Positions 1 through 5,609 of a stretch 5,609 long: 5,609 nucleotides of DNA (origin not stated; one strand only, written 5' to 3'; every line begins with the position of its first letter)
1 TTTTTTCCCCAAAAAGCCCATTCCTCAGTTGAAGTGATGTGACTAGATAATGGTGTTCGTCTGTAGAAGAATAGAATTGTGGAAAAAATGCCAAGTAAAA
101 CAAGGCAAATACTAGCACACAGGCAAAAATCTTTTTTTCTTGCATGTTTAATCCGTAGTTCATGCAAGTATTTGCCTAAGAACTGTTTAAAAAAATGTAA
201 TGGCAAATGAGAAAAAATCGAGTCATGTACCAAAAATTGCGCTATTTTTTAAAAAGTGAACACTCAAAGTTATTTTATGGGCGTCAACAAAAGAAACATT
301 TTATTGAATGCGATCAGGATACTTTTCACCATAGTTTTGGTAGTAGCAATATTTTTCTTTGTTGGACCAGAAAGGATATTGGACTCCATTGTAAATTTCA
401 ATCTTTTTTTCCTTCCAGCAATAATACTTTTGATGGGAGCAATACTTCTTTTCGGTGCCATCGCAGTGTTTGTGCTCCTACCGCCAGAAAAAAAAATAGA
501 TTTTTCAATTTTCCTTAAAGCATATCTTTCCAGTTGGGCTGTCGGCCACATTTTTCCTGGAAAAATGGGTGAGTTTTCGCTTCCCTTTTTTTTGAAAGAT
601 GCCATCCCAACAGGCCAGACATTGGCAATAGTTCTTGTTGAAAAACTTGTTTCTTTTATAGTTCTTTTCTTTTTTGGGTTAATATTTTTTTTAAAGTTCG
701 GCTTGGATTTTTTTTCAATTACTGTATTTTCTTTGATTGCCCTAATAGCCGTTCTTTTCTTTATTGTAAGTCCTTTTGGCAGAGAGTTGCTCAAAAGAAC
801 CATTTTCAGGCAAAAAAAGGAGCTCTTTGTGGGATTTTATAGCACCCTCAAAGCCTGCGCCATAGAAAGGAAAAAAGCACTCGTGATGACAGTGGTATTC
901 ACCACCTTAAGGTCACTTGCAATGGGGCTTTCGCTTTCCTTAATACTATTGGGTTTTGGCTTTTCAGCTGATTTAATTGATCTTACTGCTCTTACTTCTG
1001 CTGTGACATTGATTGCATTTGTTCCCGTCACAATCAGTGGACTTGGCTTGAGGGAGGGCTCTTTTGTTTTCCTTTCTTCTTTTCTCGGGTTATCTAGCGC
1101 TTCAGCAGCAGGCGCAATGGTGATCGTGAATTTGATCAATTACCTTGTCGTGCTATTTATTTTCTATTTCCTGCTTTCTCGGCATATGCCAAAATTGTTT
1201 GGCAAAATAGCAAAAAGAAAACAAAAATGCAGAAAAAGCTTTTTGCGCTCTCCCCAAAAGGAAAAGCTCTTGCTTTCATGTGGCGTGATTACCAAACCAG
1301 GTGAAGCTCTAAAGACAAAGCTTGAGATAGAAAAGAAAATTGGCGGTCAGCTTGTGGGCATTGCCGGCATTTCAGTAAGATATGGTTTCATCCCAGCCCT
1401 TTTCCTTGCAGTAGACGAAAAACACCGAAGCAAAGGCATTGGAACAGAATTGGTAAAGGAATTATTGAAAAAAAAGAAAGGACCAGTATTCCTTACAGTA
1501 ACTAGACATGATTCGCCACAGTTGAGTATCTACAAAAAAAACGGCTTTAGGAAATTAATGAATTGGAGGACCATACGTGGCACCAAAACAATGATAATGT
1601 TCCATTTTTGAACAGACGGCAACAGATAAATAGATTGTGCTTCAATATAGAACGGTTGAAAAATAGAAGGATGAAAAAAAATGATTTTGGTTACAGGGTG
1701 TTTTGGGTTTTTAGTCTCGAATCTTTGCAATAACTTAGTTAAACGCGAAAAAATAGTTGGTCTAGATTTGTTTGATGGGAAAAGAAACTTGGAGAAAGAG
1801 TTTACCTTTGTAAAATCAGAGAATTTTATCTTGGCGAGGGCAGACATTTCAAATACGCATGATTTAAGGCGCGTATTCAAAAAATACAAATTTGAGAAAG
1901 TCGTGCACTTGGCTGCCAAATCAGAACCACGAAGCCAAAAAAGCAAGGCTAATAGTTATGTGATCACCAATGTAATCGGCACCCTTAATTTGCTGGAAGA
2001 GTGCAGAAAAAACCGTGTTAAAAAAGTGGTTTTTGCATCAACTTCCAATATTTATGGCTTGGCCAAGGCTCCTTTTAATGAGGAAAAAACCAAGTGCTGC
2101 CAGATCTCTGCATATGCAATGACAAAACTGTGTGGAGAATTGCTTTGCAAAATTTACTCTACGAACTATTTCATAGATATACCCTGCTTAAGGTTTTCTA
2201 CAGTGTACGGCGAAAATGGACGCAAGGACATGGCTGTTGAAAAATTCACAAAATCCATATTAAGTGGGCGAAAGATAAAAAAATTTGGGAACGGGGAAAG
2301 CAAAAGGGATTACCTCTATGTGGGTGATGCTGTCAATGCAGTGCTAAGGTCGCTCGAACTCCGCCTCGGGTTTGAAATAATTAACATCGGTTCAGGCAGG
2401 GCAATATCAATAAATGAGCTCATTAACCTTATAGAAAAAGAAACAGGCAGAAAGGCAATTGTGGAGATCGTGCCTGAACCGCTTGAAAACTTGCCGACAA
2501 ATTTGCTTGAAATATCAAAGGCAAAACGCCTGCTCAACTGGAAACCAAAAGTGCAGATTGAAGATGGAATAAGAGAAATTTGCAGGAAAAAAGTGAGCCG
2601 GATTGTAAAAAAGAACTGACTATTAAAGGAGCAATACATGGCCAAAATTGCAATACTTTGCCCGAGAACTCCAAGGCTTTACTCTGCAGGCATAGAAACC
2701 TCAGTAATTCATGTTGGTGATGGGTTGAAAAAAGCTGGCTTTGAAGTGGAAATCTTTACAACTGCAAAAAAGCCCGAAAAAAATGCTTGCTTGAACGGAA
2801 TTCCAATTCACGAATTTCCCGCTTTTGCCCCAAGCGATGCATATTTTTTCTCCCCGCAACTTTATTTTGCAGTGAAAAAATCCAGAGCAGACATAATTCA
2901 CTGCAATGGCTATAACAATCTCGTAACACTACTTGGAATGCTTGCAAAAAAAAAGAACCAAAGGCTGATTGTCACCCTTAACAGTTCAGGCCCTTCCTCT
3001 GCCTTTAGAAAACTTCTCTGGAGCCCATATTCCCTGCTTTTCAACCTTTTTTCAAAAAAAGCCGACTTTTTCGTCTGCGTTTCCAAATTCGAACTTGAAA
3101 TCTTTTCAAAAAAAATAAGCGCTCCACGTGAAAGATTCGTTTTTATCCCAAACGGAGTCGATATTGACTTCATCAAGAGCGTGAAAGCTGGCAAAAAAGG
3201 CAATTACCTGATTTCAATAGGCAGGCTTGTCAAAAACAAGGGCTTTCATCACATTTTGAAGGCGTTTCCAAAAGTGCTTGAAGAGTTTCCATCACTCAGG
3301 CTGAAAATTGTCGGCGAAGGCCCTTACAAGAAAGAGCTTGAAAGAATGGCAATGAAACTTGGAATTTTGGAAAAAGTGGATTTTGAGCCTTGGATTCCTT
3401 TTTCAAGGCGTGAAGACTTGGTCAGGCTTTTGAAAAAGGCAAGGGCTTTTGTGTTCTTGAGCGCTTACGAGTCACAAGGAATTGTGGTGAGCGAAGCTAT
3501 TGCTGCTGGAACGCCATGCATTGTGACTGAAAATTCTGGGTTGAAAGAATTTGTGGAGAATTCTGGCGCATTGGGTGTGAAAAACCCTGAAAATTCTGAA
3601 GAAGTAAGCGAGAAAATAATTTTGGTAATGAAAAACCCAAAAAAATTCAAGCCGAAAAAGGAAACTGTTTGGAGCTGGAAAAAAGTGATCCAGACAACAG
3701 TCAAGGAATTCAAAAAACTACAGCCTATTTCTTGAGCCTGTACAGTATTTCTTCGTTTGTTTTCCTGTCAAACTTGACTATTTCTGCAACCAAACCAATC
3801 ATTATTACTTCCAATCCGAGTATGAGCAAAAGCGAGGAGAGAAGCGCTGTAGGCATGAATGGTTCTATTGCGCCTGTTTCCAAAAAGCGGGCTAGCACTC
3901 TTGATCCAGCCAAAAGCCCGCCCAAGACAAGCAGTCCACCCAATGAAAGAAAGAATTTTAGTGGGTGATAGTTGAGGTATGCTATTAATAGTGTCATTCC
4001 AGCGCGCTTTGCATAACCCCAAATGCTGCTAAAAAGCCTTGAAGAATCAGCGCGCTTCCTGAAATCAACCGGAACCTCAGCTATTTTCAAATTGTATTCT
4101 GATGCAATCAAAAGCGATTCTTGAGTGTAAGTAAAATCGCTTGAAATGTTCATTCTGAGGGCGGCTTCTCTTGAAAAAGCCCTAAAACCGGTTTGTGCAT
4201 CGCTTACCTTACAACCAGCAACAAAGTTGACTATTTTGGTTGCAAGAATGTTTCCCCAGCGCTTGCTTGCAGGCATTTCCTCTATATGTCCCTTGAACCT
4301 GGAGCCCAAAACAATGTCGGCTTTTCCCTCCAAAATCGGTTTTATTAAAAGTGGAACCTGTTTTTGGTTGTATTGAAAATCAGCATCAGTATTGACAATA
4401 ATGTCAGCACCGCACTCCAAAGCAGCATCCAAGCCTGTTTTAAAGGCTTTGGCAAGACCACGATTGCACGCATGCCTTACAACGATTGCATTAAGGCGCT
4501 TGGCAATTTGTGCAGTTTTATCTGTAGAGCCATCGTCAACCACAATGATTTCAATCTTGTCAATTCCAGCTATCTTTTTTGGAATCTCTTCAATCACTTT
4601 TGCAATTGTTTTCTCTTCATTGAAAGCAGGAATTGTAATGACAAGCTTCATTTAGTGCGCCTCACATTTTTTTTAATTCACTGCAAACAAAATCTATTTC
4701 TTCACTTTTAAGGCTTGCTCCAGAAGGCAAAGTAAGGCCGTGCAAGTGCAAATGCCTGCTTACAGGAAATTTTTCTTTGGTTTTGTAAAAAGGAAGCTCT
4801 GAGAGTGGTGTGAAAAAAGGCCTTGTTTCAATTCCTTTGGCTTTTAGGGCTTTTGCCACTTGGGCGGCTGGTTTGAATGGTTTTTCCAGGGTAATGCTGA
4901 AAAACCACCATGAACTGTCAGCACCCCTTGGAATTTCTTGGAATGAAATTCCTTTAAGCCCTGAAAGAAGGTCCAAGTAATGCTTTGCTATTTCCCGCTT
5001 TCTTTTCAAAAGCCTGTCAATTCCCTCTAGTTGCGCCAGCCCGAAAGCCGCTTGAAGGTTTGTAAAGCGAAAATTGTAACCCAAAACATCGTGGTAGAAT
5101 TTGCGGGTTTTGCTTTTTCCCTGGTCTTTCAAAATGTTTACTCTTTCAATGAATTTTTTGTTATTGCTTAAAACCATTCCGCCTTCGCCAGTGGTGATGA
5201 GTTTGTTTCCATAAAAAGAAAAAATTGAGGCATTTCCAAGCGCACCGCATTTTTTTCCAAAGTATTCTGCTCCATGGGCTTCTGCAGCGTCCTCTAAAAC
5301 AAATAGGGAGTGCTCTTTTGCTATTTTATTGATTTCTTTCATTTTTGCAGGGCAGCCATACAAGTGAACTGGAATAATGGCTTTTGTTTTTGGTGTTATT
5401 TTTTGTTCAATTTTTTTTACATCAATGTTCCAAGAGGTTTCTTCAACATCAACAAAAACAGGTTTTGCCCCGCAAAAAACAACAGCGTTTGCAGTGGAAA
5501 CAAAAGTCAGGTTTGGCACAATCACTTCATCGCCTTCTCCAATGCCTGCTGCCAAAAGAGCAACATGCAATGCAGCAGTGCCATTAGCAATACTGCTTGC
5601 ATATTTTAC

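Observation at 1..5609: Arn-like / Gtr-like lipid-carrier amino-sugar glycosylation module lacking the canonical flippase and formyl-protection enzymes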

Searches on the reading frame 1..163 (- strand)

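Call 6: search_protein_families(library=pfam, proteins=[window:1-163:-], max_evalue=0.01)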
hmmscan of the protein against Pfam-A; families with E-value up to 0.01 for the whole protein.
window:1-163:- (54 aa): 0 families

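Call 7: search_protein_families(library=ncbifam, proteins=[window:1-163:-], max_evalue=0.01)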
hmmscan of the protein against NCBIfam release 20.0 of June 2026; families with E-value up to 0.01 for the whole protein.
window:1-163:- (54 aa): 0 families

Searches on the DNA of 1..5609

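Call 78: search_rna_families(source=window, threshold=gathering)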
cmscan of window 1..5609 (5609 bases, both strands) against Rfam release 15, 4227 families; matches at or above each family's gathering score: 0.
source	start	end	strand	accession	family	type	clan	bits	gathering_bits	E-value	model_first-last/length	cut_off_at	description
